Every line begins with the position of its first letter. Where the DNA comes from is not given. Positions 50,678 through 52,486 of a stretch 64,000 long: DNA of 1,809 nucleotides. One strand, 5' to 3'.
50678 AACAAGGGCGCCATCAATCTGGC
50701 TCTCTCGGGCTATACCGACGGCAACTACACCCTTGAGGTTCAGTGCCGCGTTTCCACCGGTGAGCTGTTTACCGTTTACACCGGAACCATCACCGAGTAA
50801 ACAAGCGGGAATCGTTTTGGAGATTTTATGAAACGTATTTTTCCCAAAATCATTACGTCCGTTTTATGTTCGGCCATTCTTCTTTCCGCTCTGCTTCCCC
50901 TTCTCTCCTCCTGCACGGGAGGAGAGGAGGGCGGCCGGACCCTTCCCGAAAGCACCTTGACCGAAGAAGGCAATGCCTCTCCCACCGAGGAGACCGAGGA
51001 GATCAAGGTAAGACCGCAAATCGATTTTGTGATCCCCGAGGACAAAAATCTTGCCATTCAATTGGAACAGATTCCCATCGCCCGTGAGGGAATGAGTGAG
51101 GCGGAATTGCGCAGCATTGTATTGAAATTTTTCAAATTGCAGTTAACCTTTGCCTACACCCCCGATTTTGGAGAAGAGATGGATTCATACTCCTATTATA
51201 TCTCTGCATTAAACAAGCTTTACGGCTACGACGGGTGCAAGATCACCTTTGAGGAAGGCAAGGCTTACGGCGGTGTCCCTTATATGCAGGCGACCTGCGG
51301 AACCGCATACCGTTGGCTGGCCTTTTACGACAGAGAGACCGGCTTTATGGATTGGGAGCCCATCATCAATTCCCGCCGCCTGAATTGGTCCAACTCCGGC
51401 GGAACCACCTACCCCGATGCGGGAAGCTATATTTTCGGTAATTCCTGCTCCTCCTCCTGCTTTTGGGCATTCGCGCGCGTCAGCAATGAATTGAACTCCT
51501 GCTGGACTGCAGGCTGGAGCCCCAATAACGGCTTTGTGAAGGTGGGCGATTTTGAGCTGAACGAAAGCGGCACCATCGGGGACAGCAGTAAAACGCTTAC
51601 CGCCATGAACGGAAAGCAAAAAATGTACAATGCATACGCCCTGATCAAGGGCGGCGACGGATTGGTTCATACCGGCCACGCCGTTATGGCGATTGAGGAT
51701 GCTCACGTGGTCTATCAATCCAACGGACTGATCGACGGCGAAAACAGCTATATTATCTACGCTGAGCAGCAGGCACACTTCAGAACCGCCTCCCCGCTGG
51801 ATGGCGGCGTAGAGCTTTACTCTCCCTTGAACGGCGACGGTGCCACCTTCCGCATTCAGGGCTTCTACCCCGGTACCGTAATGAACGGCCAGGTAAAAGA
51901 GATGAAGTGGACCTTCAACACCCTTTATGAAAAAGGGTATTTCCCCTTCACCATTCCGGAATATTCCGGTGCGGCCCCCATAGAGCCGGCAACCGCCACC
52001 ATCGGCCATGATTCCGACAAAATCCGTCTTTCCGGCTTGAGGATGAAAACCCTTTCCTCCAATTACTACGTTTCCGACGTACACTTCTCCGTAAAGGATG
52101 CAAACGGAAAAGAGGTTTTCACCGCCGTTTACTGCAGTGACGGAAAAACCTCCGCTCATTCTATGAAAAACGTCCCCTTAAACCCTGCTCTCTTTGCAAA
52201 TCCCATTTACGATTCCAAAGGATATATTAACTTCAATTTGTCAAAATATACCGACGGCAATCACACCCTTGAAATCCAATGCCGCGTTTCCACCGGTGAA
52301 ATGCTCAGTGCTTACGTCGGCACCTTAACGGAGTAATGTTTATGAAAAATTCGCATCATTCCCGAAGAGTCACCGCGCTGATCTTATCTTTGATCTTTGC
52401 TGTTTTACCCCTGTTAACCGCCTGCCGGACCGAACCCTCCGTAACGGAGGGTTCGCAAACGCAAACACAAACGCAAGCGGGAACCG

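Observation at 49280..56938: Five tandem, diverged paralogous lipoproteins with an invariant Cys/His/Asp signature and no family I can name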

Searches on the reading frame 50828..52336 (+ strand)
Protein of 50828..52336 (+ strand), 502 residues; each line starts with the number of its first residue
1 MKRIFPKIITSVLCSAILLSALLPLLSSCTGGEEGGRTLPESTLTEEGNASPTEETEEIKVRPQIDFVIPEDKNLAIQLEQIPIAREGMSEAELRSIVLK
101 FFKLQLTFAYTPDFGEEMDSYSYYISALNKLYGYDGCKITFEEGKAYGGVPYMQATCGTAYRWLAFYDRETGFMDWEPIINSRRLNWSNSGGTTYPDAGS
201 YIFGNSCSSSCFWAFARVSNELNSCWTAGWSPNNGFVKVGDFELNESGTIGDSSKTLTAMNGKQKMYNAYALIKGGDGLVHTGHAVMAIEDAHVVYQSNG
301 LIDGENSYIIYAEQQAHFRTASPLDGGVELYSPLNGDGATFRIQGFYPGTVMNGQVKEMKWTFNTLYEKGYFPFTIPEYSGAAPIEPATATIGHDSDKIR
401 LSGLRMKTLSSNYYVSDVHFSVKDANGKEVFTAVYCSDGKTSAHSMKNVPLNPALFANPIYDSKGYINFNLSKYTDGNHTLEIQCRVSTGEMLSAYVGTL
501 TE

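Call 3: search_protein_families(library=pfam, proteins=[window:50828-52336:+], max_evalue=1)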
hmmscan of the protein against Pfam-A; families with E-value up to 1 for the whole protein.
window:50828-52336:+ (502 aa): 0 families

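Call 4: search_protein_families(library=ncbifam, proteins=[window:50828-52336:+], max_evalue=1)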
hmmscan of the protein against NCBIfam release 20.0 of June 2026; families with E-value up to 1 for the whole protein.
window:50828-52336:+ (502 aa): 0 families

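Call 15: find_related_loci(query=A2, collection=genome_contigs, flank=10000)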
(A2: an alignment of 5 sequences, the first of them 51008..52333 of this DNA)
Query A2 (442 aa) in genome_contigs; peptide patterns used: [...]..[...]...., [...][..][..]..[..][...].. (x = any residue, [..] = any of these).
83 stretches matched a pattern, but none encodes a relative of the query by tblastn (E <= 1e-3).
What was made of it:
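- Tried and rejected: The first genome_contigs scan found nothing (call 15).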

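Call 20: predict_structure(alignment_id=A2)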
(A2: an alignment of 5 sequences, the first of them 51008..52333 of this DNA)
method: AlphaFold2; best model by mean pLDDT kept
length: 442 residues; sequences in the alignment: 5
mean_pLDDT: 40.7   pTM: 0.37
mean pLDDT of the five models: 40.7, 40.3, 39.7, 38.1, 33.9
residues with pLDDT >= 90: 13; 70-90: 62; 50-70: 34; < 50: 333
segments of 3 or more residues with pLDDT < 50: 1-16, 24-35, 37-39, 41-325, 378-385, 398-404
pLDDT, mean of each block of 10 residues (from residue 1): 29 47 47 46 44 27 27 28 27 25 33 30 27 26 23 26 22 22 23 26 23 22 25 28 27 29 29 26 26 28 30 26 54 86 85 70 87 61 55 62 55 87 73 85 81
secondary structure, 60 per line:
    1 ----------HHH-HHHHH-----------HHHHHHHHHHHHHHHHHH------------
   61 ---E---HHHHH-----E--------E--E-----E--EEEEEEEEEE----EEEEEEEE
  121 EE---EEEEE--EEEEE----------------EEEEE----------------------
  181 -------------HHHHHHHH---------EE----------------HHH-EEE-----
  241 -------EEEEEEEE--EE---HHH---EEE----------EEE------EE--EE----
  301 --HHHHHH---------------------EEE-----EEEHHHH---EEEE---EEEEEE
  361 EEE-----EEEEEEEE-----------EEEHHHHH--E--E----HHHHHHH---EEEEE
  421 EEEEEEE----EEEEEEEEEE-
elements in order: H15-19 H31-48 H68-72 E99-108 E113-122 E126-130 E133-137 E154-158 H194-201 E233-235 E248-255 E269-271 E282-284 H303-308 E330-332 E338-340 H341-344 E348-351 E355-363 E369-376 E388-390 H391-395 H406-412 E416-427 E432-441
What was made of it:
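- Tried and rejected: AF2 with only the five paralogues gave pLDDT 40.7 and was unusable (call 20).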

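Call 21: search_protein_representatives(alignment_id=A2)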
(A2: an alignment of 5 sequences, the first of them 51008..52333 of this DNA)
Query: 5 sequences, 442 profile positions. Proteins with E-value up to 0.001 (for the whole library): 936; up to 1e-10: 681; up to 1e-30: 243. The best 150 are listed.
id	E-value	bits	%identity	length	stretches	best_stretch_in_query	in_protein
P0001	4.6e-245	830.0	-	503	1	1-442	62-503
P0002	9.1e-187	637.8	-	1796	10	19-267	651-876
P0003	8.3e-183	624.8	-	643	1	7-440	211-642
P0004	3.8e-177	606.1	-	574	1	8-441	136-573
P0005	1.7e-164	564.4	-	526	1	5-442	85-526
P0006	4.8e-144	497.0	-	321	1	1-256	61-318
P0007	1.5e-136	472.3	-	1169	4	18-440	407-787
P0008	6.7e-136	470.2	-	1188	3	9-432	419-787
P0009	4.0e-131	454.4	-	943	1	8-441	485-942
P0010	2.8e-130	451.6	-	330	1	115-441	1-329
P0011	4.9e-123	427.8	-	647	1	8-442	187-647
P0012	1.3e-97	344.0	-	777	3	18-438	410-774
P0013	5.5e-97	341.9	-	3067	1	9-441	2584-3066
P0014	5.9e-95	335.2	-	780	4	12-257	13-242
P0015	1.8e-93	330.3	-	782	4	17-266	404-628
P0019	1.1e-75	271.7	-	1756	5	19-441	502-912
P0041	4.8e-57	210.3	-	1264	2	18-259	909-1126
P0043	4.9e-57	210.2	-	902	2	18-259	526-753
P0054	3.3e-55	204.2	-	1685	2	17-268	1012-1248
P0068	3.3e-52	194.3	-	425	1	18-441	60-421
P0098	3.5e-48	181.1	-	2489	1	9-439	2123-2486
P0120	6.4e-46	173.6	-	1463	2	17-267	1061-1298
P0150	5.7e-43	163.9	-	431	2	17-260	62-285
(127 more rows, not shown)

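Call 26: find_homologous_proteins(query=window:51008-52333:+, max_evalue=0.001)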
Query window:51008-52333:+ (442 aa): 39 proteins with E <= 0.001 among 3243 candidates.
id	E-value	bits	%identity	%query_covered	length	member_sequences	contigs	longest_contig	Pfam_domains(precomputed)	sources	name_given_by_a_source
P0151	0.0e+0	1032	100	100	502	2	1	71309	-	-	-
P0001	9.7e-192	656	63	100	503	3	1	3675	-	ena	-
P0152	9.0e-170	583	58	100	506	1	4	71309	-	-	-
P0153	1.4e-155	537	55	100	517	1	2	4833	-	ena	-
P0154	4.1e-150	519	54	98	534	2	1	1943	-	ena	-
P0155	5.9e-150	518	55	98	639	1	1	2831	PF00395.26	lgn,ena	-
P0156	2.9e-149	516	51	98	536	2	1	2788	-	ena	-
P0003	3.6e-147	509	54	98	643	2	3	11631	PF00395.26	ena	-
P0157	1.5e-146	507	50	98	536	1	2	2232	-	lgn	-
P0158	1.9e-146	507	54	98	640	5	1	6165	PF00395.26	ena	-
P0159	4.2e-143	496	53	98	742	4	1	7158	PF00395.26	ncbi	-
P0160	2.6e-139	483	50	98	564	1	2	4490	-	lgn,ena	-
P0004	8.9e-138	478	51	98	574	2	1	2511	-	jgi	jgi:hypothetical protein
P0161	5.3e-137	475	50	98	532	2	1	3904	-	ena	-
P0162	1.8e-136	474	50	98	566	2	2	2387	-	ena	-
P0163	1.8e-136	474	52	99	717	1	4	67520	PF00395.26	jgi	-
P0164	3.3e-135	470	51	99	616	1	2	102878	-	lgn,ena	-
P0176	4.2e-127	443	47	100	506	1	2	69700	-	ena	-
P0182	3.3e-36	143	31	96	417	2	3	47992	-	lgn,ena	-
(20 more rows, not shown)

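Call 27: search_solved_structures(query=A3, max_evalue=10, show_alignments=3)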
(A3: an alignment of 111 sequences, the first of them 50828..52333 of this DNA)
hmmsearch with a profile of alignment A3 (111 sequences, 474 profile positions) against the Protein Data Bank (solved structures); distinct sequences matched with E-value up to 10: 10.
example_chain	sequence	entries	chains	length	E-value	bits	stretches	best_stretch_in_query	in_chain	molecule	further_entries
2yp6_A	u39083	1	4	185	0.041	15.6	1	3-42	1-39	THIOREDOXIN FAMILY PROTEIN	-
6all_A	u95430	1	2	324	0.067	14.9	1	3-73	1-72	Fe(3+)-citrate-binding protein yfmC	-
6e5f_A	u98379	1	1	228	0.069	14.9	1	3-73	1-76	Lipid binding protein LpqN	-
6e5d_A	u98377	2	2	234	0.072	14.8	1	3-73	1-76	Lipid binding protein LpqN | Probable conserved lipoprotein LpqN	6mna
9xf5_A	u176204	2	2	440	0.15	13.8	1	3-61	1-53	ABC transporter substrate-binding protein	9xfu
5cyb_A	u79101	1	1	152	0.21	13.3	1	1-58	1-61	Lipoprotein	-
4v33_A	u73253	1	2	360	0.32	12.7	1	3-73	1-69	POLYSACCHARIDE DEACETYLASE-LIKE PROTEIN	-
9buj_A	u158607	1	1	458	0.48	12.1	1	66-111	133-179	Pectate lyase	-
8k4l_A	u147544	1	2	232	0.58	11.8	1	50-88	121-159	Nuclear respiratory factor 1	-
8k3d_A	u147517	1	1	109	0.75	11.5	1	56-88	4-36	Nuclear respiratory factor 1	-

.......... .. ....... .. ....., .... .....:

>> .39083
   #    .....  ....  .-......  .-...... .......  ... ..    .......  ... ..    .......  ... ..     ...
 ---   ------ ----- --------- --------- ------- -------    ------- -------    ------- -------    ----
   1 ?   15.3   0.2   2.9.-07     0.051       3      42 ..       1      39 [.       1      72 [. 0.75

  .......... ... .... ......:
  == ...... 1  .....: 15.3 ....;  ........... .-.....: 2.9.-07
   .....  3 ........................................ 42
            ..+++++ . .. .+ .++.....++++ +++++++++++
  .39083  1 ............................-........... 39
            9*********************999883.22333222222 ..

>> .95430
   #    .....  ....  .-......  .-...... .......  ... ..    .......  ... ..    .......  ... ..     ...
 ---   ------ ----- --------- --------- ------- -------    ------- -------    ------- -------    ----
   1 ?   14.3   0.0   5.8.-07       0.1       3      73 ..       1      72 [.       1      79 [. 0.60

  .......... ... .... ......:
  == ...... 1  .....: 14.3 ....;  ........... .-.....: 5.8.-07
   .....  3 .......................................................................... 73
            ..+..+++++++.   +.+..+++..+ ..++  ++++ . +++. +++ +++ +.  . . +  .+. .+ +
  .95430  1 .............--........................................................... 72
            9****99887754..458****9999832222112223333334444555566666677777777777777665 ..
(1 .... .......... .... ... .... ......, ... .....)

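Call 28: find_homologous_proteins(query=A3, max_evalue=1e-10)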
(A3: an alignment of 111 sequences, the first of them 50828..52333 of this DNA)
Query A3 (111 sequences) (502 aa, profile of the alignment): 40 proteins with E <= 1e-10 among 8000 candidates.
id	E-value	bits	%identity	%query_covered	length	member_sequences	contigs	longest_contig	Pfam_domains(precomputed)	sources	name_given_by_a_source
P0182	1.8e-149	516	29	98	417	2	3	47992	-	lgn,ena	-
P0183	2.0e-149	516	28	100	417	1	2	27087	-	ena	-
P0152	2.6e-132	460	55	99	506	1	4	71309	-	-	-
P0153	8.5e-131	455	50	100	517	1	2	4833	-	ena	-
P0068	8.3e-130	452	32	90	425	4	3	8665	-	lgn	-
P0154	7.1e-129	449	54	87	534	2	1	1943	-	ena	-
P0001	2.6e-127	443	58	99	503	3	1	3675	-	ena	-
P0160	2.8e-127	443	47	95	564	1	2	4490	-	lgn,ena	-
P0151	4.1e-126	439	100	100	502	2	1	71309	-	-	-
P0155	2.2e-125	437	55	86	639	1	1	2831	PF00395.26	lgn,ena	-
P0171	3.7e-125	436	46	99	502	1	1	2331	-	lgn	-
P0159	2.2e-124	434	53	87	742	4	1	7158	PF00395.26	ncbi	-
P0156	3.3e-124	433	45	99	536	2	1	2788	-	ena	-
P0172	6.3e-123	429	46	98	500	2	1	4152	-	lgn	-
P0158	7.4e-123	429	54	86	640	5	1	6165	PF00395.26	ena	-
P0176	3.2e-122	427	45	100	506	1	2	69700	-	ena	-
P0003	6.9e-122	426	54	86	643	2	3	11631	PF00395.26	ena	-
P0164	2.3e-108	381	51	87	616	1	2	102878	-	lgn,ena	-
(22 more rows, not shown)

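Call 29: search_protein_families(library=pfam, alignment_id=A3, max_evalue=0.1)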
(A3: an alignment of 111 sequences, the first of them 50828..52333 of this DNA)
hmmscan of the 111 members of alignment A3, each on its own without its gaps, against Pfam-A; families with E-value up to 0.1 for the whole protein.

A. member 1, window:50828-52333:+ (502 aa): 0 families

B. families by the number of members that match (of 111 scanned): 42 families (the first 25 are shown)
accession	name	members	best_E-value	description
PF11589.14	DUF3244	8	0.00092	Domain of unknown function (DUF3244)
PF21827.1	New_glue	5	0.00083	New glue protein family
PF18719.7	ArlS_N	3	0.011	ArlS sensor domain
PF03272.18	Mucin_bdg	2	0.012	Putative mucin or carbohydrate-binding module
PF14851.11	FAM176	2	0.013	FAM176 family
PF16339.10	DUF4969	2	0.019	Domain of unknown function (DUF4969)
PF00041.27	fn3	2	0.05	Fibronectin type III domain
PF00404.24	Dockerin_1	1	1e-13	Dockerin type I domain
PF16138.10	DUF4846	1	0.001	Domain of unknown function (4846)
PF11134.13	Phage_stabilise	1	0.0011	Phage stabilisation protein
PF24381.1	DUF7537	1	0.0044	Family of unknown function (DUF7537)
PF20597.4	pAdhesive_15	1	0.0049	Putative Ice-binding-like adhesive domain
PF13860.13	FlgD_ig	1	0.0081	FlgD Ig-like domain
PF13202.12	EF-hand_5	1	0.01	EF hand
PF20205.3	DUF6567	1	0.016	Family of unknown function (DUF6567)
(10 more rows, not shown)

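Call 32: find_homologous_proteins(query=A4, max_evalue=1e-10)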
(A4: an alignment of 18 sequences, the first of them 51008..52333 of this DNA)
Query A4 (18 sequences) (442 aa, profile of the alignment): 44 proteins with E <= 1e-10 among 4872 candidates.
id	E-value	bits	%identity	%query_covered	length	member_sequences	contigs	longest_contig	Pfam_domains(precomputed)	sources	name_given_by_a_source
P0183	1.7e-129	450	29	96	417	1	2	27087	-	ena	-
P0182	3.6e-129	449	31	96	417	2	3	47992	-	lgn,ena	-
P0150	1.7e-128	447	26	96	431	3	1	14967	-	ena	-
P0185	1.4e-121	424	28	96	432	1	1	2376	-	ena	-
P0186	5.2e-120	419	26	99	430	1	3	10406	-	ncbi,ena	-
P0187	3.5e-119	416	31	96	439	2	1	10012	-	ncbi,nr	ncbi:MAG: hypothetical protein IKC69_02780 [Clostridia bacterium]|nr:hypothetical protein [Clostridi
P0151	6.4e-117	409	100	100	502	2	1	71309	-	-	-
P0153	3.7e-115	403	55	100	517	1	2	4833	-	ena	-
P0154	7.2e-115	402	54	98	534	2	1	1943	-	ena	-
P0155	1.1e-111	392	55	98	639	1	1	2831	PF00395.26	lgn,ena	-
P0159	4.4e-111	389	53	98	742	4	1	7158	PF00395.26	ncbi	-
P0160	1.4e-110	388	50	98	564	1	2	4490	-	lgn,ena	-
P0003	1.7e-109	384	54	98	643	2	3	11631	PF00395.26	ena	-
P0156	5.5e-109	383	51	98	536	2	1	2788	-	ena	-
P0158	4.9e-108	379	54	98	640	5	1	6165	PF00395.26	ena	-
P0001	1.5e-106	375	63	100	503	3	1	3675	-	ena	-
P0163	3.0e-104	367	52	99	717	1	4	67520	PF00395.26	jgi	-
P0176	2.2e-99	351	47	100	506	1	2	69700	-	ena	-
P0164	7.3e-98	346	51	99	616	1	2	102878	-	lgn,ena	-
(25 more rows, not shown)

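Call 36: find_encoding_contigs(protein=P0187, flank=10000, max_places=3)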
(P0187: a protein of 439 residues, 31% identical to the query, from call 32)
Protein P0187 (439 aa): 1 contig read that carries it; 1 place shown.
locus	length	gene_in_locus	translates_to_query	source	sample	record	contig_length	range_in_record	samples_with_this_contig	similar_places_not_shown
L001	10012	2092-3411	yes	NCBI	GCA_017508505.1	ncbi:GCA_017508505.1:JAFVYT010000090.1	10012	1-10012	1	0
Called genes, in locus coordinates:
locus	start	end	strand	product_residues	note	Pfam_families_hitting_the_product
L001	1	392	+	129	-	?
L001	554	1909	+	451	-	-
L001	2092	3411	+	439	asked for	-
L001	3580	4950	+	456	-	-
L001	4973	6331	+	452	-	-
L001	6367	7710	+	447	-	-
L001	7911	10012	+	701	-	?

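Call 37: search_protein_families(library=pfam, proteins=[P0002, P0007, P0008, P0009, P0012, P0019, P0041], max_evalue=0.001)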
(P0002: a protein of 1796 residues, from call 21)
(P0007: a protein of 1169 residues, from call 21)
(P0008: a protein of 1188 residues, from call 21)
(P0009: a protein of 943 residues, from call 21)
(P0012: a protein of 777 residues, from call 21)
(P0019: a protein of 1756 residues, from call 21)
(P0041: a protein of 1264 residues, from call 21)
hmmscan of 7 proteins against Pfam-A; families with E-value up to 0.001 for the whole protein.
P0002 (1796 aa): 1 family
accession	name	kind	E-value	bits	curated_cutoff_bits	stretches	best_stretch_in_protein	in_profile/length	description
PF12389.13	Peptidase_M73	-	7.6e-05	23.1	22.5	1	13-103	8-83/196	Camelysin metallo-endopeptidase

P0007 (1169 aa): 0 families

P0008 (1188 aa): 0 families

P0009 (943 aa): 0 families

P0012 (777 aa): 0 families

P0019 (1756 aa): 0 families

P0041 (1264 aa): 0 families

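Call 40: find_encoding_contigs(protein=P0151, flank=2000, max_places=3)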
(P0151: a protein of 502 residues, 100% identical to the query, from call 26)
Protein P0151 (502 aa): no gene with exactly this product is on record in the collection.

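Call 41: find_encoding_contigs(protein=P0164, flank=10000, max_places=3)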
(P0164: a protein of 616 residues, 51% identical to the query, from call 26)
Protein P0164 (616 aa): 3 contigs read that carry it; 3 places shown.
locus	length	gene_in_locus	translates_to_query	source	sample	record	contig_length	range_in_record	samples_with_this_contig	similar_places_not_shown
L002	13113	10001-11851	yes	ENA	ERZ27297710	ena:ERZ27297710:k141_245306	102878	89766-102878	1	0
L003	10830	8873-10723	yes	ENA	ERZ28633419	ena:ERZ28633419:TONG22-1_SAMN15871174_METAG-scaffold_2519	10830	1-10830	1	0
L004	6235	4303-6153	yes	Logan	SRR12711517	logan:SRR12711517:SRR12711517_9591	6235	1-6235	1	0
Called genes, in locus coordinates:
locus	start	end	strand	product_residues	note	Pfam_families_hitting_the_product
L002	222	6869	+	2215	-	PF13306:LRR_5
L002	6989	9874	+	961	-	-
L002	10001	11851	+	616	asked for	-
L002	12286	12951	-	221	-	PF09515:Thia_YuaJ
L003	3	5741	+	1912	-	?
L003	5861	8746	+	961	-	-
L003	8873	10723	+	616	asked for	-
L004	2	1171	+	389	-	?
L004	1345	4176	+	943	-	-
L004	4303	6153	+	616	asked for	-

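Call 42: predict_structure(alignment_id=A5)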
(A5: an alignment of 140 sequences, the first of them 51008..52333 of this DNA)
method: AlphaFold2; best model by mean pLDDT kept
length: 442 residues; sequences in the alignment: 140
mean_pLDDT: 96.8   pTM: 0.94
mean pLDDT of the five models: 96.8, 96.6, 96.4, 96.3, 96.1
residues with pLDDT >= 90: 428; 70-90: 13; 50-70: 1; < 50: 0
segments of 3 or more residues with pLDDT < 50: none
pLDDT, mean of each block of 10 residues (from residue 1): 88 98 98 99 98 96 96 95 97 95 98 98 95 96 97 99 96 98 96 95 99 99 98 98 99 96 94 96 97 96 98 98 98 97 98 98 98 91 92 98 98 98 99 98 97
secondary structure, 60 per line:
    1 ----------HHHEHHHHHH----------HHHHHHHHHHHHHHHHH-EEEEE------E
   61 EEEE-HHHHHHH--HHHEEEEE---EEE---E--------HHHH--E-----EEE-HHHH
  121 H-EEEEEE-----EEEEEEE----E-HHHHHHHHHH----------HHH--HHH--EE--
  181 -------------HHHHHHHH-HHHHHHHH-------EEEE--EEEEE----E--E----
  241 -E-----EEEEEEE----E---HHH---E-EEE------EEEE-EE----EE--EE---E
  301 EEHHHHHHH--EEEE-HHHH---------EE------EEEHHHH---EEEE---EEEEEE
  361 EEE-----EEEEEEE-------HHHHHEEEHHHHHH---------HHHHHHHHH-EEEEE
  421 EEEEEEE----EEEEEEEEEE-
elements in order: H15-20 H31-47 E49-53 E60-64 H66-72 E78-82 E86-88 H101-104 E113-115 H117-121 E123-128 E134-140 H147-156 H194-201 H203-210 E218-221 E224-228 E248-254 E271-273 E280-283 E300-302 H303-309 E312-315 H317-320 E338-340 H341-344 E348-351 E355-363 E369-375 H383-387 E388-390 H391-396 H406-414 E416-427 E432-441
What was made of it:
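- On NlpC/P60 (PF00877 / MEROPS C40): In the AF2 model (pLDDT 96.8) the helix at 147-156 begins at Cys147 (call 42).
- On Papain-like thiol enzymes (clan CA fold): Only DSSP and pLDDT are available (call 42).
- Strand 248-254 ends at the Gln (call 42). The model is not a two-lobed alpha/beta fold (call 42).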
